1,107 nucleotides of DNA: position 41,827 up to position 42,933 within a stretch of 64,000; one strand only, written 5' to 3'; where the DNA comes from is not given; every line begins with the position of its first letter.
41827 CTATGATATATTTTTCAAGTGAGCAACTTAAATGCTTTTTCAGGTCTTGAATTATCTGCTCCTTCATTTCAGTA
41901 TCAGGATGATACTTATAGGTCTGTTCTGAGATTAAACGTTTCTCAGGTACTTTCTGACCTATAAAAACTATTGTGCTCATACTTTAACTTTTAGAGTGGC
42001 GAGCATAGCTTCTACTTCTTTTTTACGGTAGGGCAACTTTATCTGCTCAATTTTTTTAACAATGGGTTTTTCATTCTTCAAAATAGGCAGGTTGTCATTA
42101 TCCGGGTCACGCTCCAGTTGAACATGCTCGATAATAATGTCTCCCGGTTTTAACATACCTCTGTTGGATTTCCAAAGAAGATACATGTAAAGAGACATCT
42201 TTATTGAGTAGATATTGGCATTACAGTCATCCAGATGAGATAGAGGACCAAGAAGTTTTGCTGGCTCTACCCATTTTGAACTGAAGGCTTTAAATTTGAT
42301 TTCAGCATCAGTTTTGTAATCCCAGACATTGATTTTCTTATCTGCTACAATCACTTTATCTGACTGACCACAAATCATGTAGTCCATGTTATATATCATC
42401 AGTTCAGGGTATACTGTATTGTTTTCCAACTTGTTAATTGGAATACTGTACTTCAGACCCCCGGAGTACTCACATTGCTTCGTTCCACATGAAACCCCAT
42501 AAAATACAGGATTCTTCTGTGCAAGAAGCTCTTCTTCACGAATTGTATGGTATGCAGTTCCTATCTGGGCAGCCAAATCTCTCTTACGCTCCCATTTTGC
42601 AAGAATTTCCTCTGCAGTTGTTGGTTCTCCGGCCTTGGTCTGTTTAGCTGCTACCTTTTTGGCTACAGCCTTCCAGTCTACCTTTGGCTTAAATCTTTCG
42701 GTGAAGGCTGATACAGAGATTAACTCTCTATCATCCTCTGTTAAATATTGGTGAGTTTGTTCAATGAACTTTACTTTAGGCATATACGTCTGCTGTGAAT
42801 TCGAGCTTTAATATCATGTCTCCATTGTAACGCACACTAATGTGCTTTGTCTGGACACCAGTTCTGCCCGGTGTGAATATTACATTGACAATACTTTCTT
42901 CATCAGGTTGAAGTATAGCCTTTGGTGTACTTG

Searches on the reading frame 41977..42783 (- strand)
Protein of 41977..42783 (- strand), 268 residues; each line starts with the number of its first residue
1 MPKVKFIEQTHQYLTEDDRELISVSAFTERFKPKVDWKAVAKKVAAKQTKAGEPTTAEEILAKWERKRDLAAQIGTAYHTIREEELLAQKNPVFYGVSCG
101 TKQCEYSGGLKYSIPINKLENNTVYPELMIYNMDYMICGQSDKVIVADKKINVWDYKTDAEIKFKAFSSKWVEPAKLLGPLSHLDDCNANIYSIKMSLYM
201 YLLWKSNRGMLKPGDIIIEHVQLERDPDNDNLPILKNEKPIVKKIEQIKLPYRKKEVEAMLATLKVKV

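Call 106: search_protein_families(library=phrogs, max_evalue=0.001, proteins=[window:41977-42783:-])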
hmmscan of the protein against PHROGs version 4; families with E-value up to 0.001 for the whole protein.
window:41977-42783:- (268 aa): 1 family
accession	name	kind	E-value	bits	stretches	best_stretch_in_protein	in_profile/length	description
phrog_298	-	DNA, RNA and nucleotide metabolism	6e-18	66.2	1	2-206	47-214/293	exonuclease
